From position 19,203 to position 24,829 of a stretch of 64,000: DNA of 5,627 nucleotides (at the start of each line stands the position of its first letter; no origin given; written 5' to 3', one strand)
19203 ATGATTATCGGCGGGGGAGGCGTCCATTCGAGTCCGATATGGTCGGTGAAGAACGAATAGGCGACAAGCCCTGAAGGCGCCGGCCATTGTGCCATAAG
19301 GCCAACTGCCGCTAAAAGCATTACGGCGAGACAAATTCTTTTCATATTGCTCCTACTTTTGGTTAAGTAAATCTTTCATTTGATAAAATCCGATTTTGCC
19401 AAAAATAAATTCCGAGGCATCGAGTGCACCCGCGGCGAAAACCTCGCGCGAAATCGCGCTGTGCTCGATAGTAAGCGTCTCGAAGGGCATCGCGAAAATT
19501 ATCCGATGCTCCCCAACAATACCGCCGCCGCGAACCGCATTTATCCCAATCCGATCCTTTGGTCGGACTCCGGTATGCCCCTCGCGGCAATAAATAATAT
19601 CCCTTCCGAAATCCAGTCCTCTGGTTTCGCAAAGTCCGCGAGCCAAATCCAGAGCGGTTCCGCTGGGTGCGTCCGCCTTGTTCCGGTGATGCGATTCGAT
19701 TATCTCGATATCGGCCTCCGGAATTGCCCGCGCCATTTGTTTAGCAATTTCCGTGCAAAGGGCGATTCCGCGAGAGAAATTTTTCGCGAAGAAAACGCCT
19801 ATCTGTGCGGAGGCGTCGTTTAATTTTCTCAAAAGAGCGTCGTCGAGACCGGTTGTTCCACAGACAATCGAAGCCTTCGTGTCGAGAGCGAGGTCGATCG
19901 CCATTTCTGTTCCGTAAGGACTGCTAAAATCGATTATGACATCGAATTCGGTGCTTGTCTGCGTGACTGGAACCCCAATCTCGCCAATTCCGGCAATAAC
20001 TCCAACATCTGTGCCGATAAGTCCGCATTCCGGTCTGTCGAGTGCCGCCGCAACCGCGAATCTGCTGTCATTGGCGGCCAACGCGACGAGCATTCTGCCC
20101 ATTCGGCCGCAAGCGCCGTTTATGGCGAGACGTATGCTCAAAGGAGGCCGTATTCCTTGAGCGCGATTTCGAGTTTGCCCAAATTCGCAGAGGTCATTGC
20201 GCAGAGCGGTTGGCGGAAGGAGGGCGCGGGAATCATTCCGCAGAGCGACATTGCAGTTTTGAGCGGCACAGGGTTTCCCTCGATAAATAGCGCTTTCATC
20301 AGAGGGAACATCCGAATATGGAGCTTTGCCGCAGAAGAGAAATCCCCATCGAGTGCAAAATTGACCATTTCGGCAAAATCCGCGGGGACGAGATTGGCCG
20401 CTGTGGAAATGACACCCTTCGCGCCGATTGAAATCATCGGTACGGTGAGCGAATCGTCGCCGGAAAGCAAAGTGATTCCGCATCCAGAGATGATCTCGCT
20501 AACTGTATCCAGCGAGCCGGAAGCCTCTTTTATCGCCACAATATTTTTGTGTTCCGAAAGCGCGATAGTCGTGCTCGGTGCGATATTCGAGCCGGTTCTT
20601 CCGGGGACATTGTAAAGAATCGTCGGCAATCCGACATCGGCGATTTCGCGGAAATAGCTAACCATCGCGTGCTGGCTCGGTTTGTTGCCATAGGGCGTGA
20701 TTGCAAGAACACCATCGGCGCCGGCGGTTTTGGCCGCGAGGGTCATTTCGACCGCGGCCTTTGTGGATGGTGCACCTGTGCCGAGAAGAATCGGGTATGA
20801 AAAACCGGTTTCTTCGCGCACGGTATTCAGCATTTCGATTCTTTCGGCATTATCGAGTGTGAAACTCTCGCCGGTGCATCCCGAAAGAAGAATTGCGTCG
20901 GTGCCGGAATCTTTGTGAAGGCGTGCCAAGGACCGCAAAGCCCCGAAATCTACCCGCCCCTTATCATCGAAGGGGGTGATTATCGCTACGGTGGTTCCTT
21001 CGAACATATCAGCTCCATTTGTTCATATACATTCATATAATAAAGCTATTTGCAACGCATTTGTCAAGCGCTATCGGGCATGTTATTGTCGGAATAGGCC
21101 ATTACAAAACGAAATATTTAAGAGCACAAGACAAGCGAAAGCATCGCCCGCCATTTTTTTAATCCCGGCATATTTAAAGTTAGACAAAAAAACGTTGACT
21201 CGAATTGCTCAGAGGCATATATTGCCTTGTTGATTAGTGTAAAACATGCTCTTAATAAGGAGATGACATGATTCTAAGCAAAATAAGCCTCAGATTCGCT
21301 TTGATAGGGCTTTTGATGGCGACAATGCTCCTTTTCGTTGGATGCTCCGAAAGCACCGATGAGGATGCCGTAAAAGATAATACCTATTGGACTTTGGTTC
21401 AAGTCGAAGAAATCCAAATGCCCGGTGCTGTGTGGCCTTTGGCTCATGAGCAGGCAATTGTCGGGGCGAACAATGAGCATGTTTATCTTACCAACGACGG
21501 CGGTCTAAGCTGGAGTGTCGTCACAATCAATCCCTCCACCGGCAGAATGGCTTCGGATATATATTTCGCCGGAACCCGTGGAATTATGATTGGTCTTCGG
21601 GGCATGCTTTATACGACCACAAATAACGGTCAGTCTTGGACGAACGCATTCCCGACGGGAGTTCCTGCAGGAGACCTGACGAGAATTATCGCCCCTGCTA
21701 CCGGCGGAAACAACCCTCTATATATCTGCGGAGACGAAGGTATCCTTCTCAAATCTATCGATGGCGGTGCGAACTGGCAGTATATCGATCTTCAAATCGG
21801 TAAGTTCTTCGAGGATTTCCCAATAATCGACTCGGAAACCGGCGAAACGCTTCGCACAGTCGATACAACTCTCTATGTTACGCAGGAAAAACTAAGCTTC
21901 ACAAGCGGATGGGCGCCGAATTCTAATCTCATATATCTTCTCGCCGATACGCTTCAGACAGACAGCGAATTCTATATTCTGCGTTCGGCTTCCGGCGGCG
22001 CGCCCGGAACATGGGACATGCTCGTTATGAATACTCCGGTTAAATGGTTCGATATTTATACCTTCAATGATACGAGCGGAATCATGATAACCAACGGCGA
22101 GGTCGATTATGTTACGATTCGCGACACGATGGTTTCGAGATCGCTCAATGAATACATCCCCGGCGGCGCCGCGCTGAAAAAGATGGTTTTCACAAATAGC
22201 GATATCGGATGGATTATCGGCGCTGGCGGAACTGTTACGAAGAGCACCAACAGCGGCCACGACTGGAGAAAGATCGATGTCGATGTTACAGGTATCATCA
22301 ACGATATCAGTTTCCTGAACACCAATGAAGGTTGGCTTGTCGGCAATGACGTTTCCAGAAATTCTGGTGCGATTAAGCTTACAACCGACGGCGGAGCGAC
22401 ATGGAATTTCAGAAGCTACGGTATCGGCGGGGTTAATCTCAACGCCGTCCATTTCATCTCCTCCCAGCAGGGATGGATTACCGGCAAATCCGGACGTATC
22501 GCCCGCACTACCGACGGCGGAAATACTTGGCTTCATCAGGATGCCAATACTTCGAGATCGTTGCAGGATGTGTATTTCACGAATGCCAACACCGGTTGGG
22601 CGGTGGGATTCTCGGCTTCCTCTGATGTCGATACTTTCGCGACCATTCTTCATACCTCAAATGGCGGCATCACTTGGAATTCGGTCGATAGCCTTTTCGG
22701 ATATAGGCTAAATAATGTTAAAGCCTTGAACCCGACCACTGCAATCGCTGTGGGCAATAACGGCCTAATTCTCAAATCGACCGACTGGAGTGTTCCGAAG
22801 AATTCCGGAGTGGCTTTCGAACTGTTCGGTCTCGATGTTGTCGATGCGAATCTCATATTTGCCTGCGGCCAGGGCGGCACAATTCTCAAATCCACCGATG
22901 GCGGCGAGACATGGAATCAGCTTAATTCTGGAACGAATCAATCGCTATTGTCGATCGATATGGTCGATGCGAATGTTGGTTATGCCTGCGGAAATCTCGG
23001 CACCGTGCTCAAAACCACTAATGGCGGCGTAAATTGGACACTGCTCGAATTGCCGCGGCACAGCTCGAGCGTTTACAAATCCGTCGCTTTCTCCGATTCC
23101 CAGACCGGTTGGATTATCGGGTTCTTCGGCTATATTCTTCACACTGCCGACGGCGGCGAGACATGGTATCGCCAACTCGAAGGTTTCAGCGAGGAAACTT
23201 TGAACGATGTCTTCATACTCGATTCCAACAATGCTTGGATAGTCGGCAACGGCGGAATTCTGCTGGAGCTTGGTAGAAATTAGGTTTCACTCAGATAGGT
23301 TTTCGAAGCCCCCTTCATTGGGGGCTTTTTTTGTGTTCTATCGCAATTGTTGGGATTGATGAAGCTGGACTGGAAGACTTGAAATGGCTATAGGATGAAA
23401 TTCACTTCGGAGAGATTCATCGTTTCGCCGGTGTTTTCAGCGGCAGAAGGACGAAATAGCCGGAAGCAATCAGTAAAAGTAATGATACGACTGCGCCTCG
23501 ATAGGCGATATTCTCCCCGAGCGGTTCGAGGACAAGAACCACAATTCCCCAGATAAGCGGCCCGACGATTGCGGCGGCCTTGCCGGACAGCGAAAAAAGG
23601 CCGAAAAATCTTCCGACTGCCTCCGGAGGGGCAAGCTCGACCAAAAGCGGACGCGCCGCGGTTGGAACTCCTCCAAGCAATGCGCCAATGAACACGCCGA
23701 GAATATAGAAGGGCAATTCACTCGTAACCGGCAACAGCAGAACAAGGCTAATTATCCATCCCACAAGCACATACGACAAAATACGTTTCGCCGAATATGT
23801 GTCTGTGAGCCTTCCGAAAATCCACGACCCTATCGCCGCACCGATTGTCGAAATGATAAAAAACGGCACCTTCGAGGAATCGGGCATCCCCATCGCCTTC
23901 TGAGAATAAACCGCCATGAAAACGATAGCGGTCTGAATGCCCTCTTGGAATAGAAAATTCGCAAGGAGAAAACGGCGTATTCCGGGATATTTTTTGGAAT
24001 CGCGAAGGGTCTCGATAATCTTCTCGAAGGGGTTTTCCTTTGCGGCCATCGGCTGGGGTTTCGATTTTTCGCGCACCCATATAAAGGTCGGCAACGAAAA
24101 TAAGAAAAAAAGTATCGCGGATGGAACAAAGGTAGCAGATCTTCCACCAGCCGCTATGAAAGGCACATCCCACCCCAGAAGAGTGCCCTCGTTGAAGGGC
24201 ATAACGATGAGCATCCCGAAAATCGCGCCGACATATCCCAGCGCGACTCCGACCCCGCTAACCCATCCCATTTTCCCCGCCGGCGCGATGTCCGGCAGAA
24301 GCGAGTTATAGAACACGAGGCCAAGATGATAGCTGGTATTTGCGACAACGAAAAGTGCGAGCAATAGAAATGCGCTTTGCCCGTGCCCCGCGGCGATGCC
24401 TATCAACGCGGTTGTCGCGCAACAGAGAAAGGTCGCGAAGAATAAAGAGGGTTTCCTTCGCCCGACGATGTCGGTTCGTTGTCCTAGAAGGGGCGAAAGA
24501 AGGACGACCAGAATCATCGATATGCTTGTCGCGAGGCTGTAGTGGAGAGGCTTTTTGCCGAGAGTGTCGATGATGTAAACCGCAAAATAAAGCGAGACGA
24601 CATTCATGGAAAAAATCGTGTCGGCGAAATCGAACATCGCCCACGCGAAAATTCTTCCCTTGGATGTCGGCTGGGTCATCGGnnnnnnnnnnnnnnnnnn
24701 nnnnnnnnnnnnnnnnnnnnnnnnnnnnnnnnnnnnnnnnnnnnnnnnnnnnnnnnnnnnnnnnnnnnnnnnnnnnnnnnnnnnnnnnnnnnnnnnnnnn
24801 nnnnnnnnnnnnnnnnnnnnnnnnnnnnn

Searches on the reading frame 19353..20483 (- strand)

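Call 12: search_protein_families(library=pfam, proteins=[window:19353-20483:-])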
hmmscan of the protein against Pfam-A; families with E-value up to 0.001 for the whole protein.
window:19353-20483:- (376 aa): 2 families
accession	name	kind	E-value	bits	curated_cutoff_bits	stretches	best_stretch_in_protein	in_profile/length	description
PF05173.19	DapB_C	-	4.5e-38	130.5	27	1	239-373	1-121/121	Dihydrodipicolinate reductase, C-terminus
PF01113.26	DapB_N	-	5.2e-30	104.5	25.6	1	117-236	1-124/124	Dihydrodipicolinate reductase, N-terminus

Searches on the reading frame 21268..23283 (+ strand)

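Call 12: search_protein_families(library=pfam, proteins=[window:21268-23283:+])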
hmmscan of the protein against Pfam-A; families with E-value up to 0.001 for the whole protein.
window:21268-23283:+ (671 aa): 3 families
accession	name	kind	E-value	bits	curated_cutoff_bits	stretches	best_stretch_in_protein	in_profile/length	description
PF14870.12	PSII_BNR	-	1.8e-42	146.1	27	5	548-635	8-96/303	Photosynthesis system II assembly factor YCF48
PF15902.12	Sortilin-Vps10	-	1e-21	77.7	33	2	538-633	2-109/446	Sortilin, neurotensin receptor 3,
PF02012.26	BNR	-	2.2e-09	36.3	27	0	542-550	3-11/12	BNR/Asp-box repeat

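Call 77: search_protein_families(library=ncbifam, proteins=[window:21268-23283:+], max_evalue=0.001)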
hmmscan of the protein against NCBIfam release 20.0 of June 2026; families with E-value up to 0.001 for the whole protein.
window:21268-23283:+ (671 aa): 2 families
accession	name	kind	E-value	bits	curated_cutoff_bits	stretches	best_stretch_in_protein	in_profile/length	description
NF010237.0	PRK13684.1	equivalog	3e-45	154.7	326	4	549-635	37-123/334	photosynthesis system II assembly factor Ycf48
NF045728.1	glycosyl_F510_1955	equivalog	1e-16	61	175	1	504-612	124-232/246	F510_1955 family glycosylhydrolase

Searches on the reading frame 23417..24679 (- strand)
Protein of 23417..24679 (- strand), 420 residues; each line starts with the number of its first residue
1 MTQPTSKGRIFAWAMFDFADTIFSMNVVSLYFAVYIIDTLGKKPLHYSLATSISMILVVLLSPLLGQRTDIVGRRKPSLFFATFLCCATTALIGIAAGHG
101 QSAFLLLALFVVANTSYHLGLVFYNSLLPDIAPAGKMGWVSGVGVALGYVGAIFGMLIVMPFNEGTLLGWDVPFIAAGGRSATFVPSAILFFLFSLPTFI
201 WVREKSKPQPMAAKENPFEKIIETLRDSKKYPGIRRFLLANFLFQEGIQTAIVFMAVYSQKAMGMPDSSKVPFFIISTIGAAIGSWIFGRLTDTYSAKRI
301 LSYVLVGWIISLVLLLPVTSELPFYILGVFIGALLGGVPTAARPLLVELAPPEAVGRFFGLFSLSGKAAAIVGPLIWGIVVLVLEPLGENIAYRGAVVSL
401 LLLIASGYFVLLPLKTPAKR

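Call 62: search_protein_families(library=pfam, proteins=[window:23417-24679:-])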
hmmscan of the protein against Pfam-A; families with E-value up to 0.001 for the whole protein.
window:23417-24679:- (420 aa): 3 families
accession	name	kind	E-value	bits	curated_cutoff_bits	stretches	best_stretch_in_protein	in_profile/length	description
PF11700.14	ATG22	-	6.9e-32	111.2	24.1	2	140-381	193-445/482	Vacuole effluxer Atg22 like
PF07690.21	MFS_1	-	1.2e-26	94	33.4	2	22-283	9-254/347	Major Facilitator Superfamily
PF00083.30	Sugar_tr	-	3.5e-07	29.9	22.3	1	271-373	49-154/452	Sugar (and other) transporter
